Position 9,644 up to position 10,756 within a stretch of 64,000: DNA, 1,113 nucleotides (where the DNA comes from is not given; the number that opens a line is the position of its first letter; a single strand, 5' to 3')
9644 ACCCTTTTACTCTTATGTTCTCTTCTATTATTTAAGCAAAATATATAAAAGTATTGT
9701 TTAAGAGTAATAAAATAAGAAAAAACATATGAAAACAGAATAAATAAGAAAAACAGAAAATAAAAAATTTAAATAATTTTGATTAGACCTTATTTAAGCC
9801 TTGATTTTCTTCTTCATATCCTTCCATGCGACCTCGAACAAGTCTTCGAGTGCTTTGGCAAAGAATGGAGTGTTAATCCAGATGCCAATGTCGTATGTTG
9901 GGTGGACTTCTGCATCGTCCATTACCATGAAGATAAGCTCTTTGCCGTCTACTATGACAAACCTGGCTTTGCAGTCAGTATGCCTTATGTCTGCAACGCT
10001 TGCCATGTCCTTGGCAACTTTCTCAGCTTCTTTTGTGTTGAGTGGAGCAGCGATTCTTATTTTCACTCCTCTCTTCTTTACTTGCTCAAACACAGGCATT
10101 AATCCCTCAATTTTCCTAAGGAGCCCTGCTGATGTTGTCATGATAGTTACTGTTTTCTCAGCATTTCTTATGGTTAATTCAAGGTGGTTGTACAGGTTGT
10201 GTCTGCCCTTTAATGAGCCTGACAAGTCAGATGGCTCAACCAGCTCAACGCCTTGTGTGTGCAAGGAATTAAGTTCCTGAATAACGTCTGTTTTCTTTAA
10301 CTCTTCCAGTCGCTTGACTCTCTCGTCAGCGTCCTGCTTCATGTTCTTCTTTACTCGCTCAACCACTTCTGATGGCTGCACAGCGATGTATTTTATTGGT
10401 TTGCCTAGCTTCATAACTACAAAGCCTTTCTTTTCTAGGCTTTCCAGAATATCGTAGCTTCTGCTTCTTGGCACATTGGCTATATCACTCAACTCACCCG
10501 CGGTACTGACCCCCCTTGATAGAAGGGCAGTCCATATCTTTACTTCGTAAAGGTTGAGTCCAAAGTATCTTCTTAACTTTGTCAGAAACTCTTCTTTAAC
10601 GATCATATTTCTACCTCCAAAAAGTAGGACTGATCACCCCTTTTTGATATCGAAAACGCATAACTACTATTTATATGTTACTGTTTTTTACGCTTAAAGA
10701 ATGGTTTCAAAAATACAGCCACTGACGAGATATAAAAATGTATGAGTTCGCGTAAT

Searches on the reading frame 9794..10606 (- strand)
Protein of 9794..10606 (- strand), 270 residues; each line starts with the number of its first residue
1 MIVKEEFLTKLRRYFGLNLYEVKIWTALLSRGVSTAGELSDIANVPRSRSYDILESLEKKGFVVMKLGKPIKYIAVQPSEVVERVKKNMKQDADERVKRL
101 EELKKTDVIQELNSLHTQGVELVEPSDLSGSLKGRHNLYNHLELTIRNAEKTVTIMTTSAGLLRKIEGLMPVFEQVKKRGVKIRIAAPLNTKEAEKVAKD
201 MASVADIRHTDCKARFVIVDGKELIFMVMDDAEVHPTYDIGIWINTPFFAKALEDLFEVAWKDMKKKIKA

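Call 43: search_protein_families(library=pfam, proteins=[window:9794-10606:-], max_evalue=0.001)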
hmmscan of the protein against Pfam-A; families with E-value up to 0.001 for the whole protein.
window:9794-10606:- (270 aa): 2 families
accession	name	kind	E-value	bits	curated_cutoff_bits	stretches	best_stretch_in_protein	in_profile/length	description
PF01978.25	TrmB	-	3e-19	69.1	25.6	1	14-78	3-67/68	Sugar-specific transcriptional regulator TrmB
PF11495.14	Regulator_TrmB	-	1.2e-05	25.1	22.2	1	133-262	6-130/233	Archaeal transcriptional regulator TrmB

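Call 72: search_protein_families(library=ncbifam, proteins=[window:9794-10606:-], max_evalue=0.00001)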
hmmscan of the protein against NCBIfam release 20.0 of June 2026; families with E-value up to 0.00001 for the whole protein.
window:9794-10606:- (270 aa): 4 families
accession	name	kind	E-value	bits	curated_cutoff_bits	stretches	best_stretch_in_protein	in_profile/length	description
NF041141.1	tran_reg_TrmBL2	equivalog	2.4e-20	73.2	530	1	3-262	2-259/264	HTH-type transcriptional regulator TrmBL2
NF047390.1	TransRegTrmBL1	equivalog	1.9e-17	63.3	650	1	4-117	3-115/341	HTH-type sugar sensing transcriptional regulator TrmBL1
NF047392.1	TransRegTrmBHalo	equivalog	3.5e-14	52.6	500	1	8-99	9-100/349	HTH-type sugar sensing transcriptional regulator TrmB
NF040851.1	tran_reg_TrmB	equivalog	1.2e-12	47.7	600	1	3-107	3-106/338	HTH-type sugar-sensing transcriptional regulator TrmB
